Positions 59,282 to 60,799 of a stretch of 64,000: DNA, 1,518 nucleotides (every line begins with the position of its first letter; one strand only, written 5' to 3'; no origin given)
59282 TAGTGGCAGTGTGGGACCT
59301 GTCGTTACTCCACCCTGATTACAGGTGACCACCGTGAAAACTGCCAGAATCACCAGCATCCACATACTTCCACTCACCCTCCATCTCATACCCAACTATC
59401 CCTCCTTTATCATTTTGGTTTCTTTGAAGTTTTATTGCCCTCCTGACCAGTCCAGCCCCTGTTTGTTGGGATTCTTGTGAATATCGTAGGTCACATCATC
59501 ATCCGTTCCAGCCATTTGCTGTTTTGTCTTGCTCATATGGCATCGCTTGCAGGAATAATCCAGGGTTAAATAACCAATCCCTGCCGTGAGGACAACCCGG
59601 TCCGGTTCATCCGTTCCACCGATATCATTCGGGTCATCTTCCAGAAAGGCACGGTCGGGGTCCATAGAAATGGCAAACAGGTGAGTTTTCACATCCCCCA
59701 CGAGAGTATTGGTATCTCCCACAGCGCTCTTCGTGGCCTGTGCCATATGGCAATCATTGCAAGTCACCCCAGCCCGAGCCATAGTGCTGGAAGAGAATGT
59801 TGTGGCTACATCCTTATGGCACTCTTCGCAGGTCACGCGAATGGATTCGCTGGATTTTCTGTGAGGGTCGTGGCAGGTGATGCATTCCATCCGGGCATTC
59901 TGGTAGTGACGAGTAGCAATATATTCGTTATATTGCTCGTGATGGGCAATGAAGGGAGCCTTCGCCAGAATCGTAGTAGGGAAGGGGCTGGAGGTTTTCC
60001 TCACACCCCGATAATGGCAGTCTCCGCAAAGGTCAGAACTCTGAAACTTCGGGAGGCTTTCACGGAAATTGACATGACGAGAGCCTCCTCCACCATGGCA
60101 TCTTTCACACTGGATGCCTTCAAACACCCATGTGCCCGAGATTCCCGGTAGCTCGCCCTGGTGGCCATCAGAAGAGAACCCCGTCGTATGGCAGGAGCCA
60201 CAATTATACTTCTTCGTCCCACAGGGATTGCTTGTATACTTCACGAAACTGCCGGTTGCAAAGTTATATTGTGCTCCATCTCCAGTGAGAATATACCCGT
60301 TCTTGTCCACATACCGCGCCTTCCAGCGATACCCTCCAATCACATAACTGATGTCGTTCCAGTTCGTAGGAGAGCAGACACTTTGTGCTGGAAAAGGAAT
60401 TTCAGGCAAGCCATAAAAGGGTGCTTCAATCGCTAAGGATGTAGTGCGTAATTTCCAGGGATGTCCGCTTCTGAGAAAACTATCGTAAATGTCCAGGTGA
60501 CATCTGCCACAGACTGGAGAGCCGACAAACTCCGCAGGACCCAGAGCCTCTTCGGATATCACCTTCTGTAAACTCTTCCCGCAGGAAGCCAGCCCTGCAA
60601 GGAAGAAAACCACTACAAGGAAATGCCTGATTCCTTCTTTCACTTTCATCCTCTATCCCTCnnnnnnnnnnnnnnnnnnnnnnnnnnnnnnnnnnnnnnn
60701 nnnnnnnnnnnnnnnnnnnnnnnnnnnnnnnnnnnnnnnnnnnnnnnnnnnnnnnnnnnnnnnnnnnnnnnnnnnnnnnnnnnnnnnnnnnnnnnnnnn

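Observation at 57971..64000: Porin-cytochrome extracellular electron transfer conduit (MtrAB/PioAB/Pcc-like)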

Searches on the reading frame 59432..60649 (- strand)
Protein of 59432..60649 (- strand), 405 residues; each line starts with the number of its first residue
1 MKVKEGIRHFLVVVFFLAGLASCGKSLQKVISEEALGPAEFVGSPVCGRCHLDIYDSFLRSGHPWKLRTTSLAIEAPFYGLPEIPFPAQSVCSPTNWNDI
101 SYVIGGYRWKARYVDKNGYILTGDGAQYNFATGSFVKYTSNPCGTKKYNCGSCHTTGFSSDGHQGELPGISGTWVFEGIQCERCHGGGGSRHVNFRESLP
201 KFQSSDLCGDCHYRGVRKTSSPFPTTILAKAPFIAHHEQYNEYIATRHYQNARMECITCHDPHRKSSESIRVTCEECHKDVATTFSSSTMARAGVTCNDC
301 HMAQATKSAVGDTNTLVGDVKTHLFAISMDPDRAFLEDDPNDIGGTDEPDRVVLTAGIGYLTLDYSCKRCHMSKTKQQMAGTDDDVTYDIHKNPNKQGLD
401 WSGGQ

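Call 4: search_protein_families(library=pfam, proteins=[window:59432-60649:-], max_evalue=1)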
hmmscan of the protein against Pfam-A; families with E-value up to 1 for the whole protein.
window:59432-60649:- (405 aa): 8 families
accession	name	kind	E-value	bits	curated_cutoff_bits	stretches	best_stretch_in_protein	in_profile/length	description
PF14522.11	Cytochrome_C7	-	1.3e-10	41.4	24.8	3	146-212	12-66/67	Cytochrome c7 and related cytochrome c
PF13435.11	Cytochrome_C554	-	5.2e-08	34.2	20.8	1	139-186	40-84/84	Cytochrome c554 and c-prime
PF09699.15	Paired_CXXCH_1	-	3.8e-07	30.1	20.6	3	177-212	6-36/41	Doubled CXXCH motif (Paired_CXXCH_1)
PF14537.11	Cytochrom_c3_2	-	0.00019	22.3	25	1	177-279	5-79/79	Cytochrome c3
PF02318.22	FYVE_2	-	0.0018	18.9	27.2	1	238-308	39-108/118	FYVE-type zinc finger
PF02085.21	Cytochrom_CIII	-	0.028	15.2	22.9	1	231-308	8-89/101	Class III cytochrome C family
PF02335.20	Cytochrom_C552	-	0.034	13.5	24.1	1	284-308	234-258/438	Cytochrome c552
PF25206.1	DUF7836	-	0.051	13.9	26.7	1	269-304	5-40/59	Domain of unknown function (DUF7836)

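Call 5: search_protein_families(library=ncbifam, proteins=[window:59432-60649:-], max_evalue=1)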
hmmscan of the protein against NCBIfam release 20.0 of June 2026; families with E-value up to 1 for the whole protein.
window:59432-60649:- (405 aa): 10 families
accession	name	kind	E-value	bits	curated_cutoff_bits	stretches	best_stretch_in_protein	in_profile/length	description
NF041198.1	UshA_like_PCGU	equivalog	1.5e-07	30.4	275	2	148-213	443-509/519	UshA-like (seleno)protein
TIGR03508.1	decahem_SO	subfamily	3.9e-07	29.8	192.2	2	135-219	58-131/258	DmsE family decaheme c-type cytochrome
NF041028.1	decahem_GSU2203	exception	5.6e-07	29.1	325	1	14-63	6-55/317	GSU2203 family decaheme c-type cytochrome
NF047727.1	4hemeCytCCctA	equivalog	0.0021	18.2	180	1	237-281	64-107/109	tetraheme c-type cytochrome CctA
TIGR03153.1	cytochr_NrfH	equivalog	0.004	17.2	134.2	1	264-302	95-134/138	cytochrome c nitrite reductase small subunit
NF008339.0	PRK11125.1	equivalog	0.061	12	595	1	284-308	276-300/487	ammonia-forming cytochrome c nitrite reductase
TIGR01905.1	paired_CXXCH_1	subfamily_domain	0.11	12.4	25.2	1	179-214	7-38/41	doubled CXXCH domain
NF006915.0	PRK09406.1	equivalog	0.15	10.9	730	1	228-302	266-337/457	NADP-dependent succinic semialdehyde dehydrogenase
TIGR03152.1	cyto_c552_HCOOH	exception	0.39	9.4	692.5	0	284-307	234-257/441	ammonia-forming nitrite reductase cytochrome c552 subunit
NF011606.0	PRK15032.1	equivalog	0.74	8.9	455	0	238-287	56-106/390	pentaheme c-type cytochrome TorC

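Call 24: find_homologous_proteins(query=window:59432-60649:-, max_evalue=0.001)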
Query window:59432-60649:- (405 aa): 1119 proteins with E <= 0.001 among 4734 candidates; the best 120 are listed.
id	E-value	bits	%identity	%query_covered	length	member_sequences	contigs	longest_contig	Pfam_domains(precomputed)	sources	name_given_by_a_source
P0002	4.3e-288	973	100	100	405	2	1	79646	PF09699.16,PF13435.12,PF14522.12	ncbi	-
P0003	6.3e-111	389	38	83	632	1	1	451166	PF09699.16,PF14537.12,PF13435.12,PF14522.12,PF22113.2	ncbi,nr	ncbi:MAG: multiheme c-type cytochrome [Deltaproteobacteria bacterium]|nr:multiheme c-type cytochrome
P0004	3.6e-80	288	45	84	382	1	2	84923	PF09699.16,PF14537.12,PF13435.12,PF14522.12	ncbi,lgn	ncbi:MAG: multiheme c-type cytochrome [Candidatus Hydrothermarchaeota archaeon]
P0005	2.2e-79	285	45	84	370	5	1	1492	PF09699.16,PF14537.12,PF13435.12,PF02085.22,PF14522.12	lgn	-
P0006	3.1e-79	285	40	91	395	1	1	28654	PF09699.16,PF14537.12,PF13435.12,PF14522.12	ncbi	-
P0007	4.2e-79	285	43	93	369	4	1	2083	PF09699.16,PF14537.12,PF13435.12,PF14522.12,PF22113.2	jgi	-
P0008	9.8e-79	283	39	95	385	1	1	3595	PF14537.12,PF13435.12,PF02335.21,PF14522.12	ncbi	-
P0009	2.7e-78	282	43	86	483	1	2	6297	PF09699.16,PF14537.12,PF13435.12,PF14522.12,PF07833.17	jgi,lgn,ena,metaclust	metaclust:\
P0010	3.4e-78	282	39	93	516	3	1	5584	PF09699.16,PF14537.12,PF13435.12,PF14522.12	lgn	-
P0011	4.7e-78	281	45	85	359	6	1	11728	PF09699.16,PF14537.12,PF13435.12,PF14522.12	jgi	jgi:hypothetical protein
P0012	6.9e-78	281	44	87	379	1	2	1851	PF09699.16,PF14537.12,PF13435.12,PF14522.12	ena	-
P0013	9.4e-78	280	46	86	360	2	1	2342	PF09699.16,PF14537.12,PF13435.12,PF14522.12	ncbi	ncbi:MAG: multiheme c-type cytochrome, partial [Dehalococcoidales bacterium]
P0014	2.3e-77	279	42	91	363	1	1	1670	PF09699.16,PF14537.12,PF13435.12,PF02085.22,PF14522.12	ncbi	-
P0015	4.2e-77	278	42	87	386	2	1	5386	PF09699.16,PF14537.12,PF13435.12,PF14522.12,PF22113.2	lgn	-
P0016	4.3e-77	278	42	92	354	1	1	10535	PF14537.12,PF13435.12,PF14522.12,PF22113.2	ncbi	-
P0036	2.6e-73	265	44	83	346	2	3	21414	PF09699.16,PF14537.12,PF13435.12,PF14522.12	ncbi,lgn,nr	ncbi:MAG: cytochrome c3 family protein [Nitrospirae bacterium]|nr:cytochrome c3 family protein [Nitr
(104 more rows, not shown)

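Call 25: find_encoding_contigs(protein=P0002, flank=10000, max_places=3)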
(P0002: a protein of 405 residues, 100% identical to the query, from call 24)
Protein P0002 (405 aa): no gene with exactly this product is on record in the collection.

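Call 26: search_solved_structures(query=window:59432-60649:-, max_evalue=1)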
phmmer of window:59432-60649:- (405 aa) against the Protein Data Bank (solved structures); distinct sequences matched with E-value up to 1: 7.
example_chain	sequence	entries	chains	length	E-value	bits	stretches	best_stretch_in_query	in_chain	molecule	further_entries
6i5b_A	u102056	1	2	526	6.9e-08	35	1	39-221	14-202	Uncharacterized protein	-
4rkm_A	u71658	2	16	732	0.00011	24.5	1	168-323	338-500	MccA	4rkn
2zet_C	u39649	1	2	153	0.41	12.7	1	253-307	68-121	Melanophilin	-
8rv0_Y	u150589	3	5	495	0.54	12.3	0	281-307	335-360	Octaheme cytochrome c nitrite reductase | Octaheme nitrite c cytochrome c reductase | Octaheme nitrite reductase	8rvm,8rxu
1ygp_A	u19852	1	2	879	0.55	12.3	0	52-98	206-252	YEAST GLYCOGEN PHOSPHORYLASE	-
5ze8_A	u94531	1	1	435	0.77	11.8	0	33-95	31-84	cytochrome c552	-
3khf_A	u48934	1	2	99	0.99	11.4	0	42-72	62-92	Microtubule-associated serine/threonine-protein kinase 3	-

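Call 44: list_cluster_members(proteins=[window:59432-60649:-, window:62292-63167:-, window:60662-62281:-, window:57971-59395:-, window:55586-56806:-, window:56964-57962:+, window:35322-36509:-])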
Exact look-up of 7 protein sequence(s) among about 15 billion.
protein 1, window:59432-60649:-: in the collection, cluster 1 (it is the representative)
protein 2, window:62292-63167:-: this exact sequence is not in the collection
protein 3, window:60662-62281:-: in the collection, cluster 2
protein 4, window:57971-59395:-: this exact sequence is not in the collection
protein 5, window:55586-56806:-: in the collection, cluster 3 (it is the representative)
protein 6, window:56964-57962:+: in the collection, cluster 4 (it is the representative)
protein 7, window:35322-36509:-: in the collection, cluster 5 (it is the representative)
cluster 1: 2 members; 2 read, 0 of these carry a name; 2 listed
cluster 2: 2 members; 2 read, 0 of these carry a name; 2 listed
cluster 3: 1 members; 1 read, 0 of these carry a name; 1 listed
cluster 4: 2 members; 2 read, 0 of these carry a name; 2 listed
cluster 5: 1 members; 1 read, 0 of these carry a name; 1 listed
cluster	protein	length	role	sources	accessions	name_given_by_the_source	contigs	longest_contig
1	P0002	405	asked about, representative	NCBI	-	-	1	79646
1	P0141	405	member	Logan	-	-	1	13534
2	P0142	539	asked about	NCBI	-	-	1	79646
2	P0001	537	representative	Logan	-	-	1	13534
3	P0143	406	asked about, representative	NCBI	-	-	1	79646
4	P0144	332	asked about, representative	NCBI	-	-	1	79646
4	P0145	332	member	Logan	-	-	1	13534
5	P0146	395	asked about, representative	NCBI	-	-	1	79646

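Call 69: find_encoding_contigs(protein=P0003, flank=8000, max_places=2)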
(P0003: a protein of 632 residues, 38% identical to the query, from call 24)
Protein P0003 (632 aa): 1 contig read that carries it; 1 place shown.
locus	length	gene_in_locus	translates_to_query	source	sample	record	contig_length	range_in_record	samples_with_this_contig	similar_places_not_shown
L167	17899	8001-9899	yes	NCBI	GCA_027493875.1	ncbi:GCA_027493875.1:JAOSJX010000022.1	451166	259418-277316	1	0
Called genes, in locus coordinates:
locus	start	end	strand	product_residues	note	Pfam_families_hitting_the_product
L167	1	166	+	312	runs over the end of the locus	-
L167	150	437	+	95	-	-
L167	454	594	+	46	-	-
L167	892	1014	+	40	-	-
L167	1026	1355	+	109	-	-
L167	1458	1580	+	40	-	-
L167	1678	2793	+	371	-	PF00988:CPSase_sm_chain, PF00117:GATase, PF07722:Peptidase_C26 (faint)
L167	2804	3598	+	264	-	PF01553:Acyltransferase, PF03982:DAGAT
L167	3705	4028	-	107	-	PF05016:ParE_toxin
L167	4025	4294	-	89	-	PF02604:PhdYeFM_antitox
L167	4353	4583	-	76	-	-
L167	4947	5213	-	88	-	-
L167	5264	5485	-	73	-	-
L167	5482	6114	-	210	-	-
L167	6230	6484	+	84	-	PF01746:tRNA_m1G_MT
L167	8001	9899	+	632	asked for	PF09699:Paired_CXXCH_1 (faint), PF13435:Cytochrome_C554 (faint), PF14522:Cytochrome_C7 (faint), PF14537:Cytochrom_c3_2 (faint), PF22113:Mtrc-MtrF_II-IV_dom (weak)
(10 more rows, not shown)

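Call 70: find_encoding_contigs(protein=P0036, flank=8000, max_places=2)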
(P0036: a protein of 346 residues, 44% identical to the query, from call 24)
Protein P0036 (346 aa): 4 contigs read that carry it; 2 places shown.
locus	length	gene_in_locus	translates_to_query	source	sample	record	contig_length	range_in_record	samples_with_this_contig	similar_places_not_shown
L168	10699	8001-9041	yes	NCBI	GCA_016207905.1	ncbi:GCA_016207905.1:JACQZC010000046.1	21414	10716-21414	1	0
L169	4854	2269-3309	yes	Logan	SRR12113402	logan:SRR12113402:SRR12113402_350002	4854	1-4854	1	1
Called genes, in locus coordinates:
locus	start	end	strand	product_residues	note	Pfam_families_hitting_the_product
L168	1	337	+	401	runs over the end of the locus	PF00365:PFK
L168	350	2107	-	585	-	PF21305:type_II_gspD_N0, PF03958:Secretin_N, PF00263:Secretin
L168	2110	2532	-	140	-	-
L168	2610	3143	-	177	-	PF04612:T2SSM (faint), PF04350:PilO, PF10741:T2SSM_b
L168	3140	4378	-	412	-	PF05137:PilN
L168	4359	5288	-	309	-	PF21687:T2SSK_1st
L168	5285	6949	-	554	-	PF05157:MshEN, PF00437:T2SSE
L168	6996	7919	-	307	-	PF04307:YdjM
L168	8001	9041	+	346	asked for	PF09699:Paired_CXXCH_1 (faint), PF14522:Cytochrome_C7 (faint), PF14537:Cytochrom_c3_2 (faint), PF13435:Cytochrome_C554 (faint)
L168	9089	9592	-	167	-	PF02915:Rubrerythrin, PF13668:Ferritin_2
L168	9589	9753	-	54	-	PF00301:Rubredoxin, PF21349:RUBY_RBDX (weak)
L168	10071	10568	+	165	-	-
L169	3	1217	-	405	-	?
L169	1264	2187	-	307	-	PF04307:YdjM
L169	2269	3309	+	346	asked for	PF09699:Paired_CXXCH_1 (faint), PF14522:Cytochrome_C7 (faint), PF14537:Cytochrom_c3_2 (faint), PF13435:Cytochrome_C554 (faint)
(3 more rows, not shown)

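Call 89: search_solved_structures(query=A3, max_evalue=0.01, show_alignments=1)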
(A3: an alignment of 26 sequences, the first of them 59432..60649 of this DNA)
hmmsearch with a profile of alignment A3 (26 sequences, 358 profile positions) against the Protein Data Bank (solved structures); distinct sequences matched with E-value up to 0.01: 33.
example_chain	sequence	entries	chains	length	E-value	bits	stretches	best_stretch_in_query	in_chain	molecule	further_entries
6i5b_A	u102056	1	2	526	6e-28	100.8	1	34-209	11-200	Uncharacterized protein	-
6qvm_A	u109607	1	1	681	3.7e-19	71.9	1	27-283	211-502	Multiheme cytochrome cf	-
4rkm_A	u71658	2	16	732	9.7e-16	60.6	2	230-345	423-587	MccA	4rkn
6r2q_A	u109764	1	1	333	3.8e-10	42.2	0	138-268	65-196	Cystathionine beta-synthase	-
8rv0_Y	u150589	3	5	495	7.2e-06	28.2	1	262-300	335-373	Octaheme cytochrome c nitrite reductase | Octaheme nitrite c cytochrome c reductase | Octaheme nitrite reductase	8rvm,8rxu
1sp3_A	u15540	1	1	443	3.9e-05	25.7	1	195-295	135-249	cytochrome c, putative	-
3sxq_A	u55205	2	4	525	4.2e-05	25.6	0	264-289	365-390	Eight-heme nitrite reductase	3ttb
28pb_A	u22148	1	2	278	6.6e-05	25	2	227-288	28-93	Cytochrome c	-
5ze8_A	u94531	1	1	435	0.00033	22.7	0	33-62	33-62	cytochrome c552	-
2vr0_A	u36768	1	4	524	0.00058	21.9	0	158-219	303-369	CYTOCHROME C NITRITE REDUCTASE, CATALYTIC SUBUNIT NFRA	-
1bvb_A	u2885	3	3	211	0.00064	21.8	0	133-185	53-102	CYTOCHROME C-554 | CYTOCHROME C554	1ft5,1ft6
2j7a_A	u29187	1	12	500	0.00072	21.6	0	158-219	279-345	CYTOCHROME C NITRITE REDUCTASE NRFA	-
1gu6_A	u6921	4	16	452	0.0012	20.9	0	265-288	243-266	CYTOCHROME C552 | Cytochrome c-552 | Cytochrome c nitrite reductase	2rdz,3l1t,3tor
2rf7_A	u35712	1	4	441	0.0013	20.7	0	265-287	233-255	Cytochrome c-552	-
4wjy_A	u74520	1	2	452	0.0013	20.7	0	265-288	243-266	Cytochrome c-552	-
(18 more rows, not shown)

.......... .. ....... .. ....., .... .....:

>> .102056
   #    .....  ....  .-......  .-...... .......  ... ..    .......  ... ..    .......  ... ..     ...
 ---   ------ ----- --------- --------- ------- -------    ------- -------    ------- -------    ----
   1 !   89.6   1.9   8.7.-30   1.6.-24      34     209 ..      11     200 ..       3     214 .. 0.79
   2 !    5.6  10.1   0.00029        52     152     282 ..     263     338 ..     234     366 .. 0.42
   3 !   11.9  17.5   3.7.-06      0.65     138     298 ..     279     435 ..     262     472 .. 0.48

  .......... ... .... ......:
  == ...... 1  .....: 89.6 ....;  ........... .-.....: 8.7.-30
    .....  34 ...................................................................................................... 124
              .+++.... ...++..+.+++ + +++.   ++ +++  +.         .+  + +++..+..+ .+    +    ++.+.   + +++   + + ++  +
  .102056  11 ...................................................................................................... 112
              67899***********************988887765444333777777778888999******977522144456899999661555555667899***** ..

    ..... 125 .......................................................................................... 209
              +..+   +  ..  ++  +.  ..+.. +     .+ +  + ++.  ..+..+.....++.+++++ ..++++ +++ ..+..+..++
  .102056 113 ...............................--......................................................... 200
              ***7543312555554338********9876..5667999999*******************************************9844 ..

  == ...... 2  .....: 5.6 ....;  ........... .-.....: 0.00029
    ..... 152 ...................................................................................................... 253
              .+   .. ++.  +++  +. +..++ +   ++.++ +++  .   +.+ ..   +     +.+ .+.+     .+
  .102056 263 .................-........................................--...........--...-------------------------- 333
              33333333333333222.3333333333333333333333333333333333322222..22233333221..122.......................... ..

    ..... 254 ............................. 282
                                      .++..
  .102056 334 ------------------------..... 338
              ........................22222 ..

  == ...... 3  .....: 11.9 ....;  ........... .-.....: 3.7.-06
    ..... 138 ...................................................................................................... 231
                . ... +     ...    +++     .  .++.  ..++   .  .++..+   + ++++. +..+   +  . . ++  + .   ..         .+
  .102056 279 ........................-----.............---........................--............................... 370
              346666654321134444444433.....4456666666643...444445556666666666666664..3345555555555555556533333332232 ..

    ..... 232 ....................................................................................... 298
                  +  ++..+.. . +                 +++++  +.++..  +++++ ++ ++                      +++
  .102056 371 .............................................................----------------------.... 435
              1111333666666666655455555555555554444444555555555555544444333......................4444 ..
